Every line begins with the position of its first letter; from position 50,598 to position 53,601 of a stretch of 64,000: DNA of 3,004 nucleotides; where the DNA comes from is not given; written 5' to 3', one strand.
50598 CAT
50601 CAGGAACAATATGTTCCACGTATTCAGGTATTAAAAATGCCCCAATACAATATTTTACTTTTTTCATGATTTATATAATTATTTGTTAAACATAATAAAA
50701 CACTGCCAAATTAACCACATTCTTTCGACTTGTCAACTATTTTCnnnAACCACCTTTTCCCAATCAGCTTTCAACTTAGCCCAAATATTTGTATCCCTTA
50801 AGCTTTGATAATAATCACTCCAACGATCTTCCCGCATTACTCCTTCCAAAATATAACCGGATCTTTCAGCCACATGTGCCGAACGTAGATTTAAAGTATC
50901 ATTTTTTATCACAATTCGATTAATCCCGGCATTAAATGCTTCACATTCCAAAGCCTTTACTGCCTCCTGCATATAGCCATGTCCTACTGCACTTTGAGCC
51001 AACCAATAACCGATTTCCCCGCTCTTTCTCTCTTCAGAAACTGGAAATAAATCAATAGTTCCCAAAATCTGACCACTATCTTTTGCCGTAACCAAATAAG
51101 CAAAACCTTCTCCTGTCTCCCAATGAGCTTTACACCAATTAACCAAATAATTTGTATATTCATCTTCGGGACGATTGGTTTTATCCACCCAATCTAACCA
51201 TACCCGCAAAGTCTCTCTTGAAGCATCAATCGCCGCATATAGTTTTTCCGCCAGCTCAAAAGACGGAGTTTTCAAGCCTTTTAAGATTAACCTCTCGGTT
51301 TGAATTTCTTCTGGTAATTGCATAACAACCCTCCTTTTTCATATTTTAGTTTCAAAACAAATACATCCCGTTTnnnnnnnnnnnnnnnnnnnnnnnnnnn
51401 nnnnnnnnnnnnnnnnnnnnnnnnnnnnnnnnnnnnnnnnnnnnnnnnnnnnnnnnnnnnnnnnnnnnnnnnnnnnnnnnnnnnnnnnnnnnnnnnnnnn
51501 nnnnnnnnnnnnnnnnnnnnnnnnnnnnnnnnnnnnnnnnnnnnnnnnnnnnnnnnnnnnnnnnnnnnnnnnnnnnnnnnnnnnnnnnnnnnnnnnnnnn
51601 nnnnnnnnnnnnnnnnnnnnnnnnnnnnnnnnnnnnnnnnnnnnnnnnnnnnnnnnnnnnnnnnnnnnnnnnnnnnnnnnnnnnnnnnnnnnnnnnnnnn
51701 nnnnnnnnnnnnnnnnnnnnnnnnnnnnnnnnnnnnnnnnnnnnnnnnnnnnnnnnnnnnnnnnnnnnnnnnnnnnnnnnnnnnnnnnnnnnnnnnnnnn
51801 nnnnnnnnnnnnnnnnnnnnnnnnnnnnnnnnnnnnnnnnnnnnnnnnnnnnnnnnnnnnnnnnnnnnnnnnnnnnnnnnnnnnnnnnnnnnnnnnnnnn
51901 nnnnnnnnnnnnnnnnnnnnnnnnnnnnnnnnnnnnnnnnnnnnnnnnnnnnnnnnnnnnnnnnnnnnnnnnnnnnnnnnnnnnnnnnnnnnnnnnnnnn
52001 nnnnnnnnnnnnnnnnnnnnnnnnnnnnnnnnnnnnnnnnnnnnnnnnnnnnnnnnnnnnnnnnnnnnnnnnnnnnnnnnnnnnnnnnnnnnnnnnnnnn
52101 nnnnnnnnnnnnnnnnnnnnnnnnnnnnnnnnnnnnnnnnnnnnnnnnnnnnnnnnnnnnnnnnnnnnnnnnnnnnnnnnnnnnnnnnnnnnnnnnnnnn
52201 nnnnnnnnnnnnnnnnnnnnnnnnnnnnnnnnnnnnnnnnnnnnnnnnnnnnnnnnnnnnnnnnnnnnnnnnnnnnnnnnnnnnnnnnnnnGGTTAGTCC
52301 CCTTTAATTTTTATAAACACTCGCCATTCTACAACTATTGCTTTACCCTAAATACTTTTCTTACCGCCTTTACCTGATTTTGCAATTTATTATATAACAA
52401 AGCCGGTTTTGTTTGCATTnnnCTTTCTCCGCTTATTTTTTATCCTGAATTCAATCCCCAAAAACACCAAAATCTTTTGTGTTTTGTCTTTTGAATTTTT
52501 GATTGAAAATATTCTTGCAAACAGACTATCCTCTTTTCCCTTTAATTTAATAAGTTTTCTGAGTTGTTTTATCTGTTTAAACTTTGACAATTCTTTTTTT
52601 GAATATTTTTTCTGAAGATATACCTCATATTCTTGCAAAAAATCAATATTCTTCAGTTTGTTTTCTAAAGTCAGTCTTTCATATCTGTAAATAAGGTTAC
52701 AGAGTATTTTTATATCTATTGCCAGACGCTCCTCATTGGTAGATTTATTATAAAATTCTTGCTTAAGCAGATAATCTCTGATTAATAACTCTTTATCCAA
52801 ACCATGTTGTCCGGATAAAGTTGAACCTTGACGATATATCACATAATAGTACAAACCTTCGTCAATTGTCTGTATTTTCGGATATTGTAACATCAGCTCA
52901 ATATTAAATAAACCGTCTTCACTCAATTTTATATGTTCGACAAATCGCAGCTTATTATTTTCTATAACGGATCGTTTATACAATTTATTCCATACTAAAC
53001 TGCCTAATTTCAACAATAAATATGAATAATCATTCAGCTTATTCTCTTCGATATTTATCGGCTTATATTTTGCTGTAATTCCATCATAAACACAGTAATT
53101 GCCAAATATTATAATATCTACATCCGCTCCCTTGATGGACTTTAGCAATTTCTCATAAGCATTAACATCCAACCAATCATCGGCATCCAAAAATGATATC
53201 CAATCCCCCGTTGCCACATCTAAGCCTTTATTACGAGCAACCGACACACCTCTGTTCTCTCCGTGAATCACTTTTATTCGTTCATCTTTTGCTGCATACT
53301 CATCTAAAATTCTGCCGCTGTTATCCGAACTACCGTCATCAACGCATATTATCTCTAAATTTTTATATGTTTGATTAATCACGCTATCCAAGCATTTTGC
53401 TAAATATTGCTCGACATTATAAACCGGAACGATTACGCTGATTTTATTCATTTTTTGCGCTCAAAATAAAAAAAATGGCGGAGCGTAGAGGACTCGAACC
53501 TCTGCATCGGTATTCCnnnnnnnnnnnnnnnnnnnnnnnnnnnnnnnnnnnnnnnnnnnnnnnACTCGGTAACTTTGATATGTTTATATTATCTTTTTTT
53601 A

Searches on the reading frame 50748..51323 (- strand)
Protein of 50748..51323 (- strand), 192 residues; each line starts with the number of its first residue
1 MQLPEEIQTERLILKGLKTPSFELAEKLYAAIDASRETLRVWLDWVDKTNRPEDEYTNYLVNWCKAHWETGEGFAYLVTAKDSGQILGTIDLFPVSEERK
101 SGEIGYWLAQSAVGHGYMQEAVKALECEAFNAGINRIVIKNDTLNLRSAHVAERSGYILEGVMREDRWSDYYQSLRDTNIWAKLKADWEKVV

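Call 118: search_protein_families(library=pfam, proteins=[window:50748-51323:-], max_evalue=0.001)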
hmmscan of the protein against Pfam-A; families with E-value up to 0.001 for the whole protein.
window:50748-51323:- (192 aa): 2 families
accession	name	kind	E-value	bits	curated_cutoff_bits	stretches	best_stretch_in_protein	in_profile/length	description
PF13302.13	Acetyltransf_3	-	2e-20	74.3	25.4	1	21-157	8-137/138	Acetyltransferase (GNAT) domain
PF00583.31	Acetyltransf_1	-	3e-11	44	20.7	1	52-157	15-116/116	Acetyltransferase (GNAT) family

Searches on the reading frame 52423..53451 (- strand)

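Call 118: search_protein_families(library=pfam, proteins=[window:52423-53451:-], max_evalue=0.001)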
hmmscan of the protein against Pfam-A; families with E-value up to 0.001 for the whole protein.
window:52423-53451:- (343 aa): 4 families
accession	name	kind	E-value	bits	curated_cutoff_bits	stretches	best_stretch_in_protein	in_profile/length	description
PF00535.33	Glycos_transf_2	-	1.8e-44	152.1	23.3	1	5-159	1-160/168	Glycosyl transferase family 2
PF10111.15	Glyco_tranf_2_2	-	1.3e-13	51.5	27.3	1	5-115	1-115/276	Glycosyltransferase like family 2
PF13641.12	Glyco_tranf_2_3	-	3.2e-11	44.1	27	1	4-114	3-119/230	Glycosyltransferase like family 2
PF13704.12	Glyco_tranf_2_4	-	0.00019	22.3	27.5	1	15-98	5-88/98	Glycosyl transferase family 2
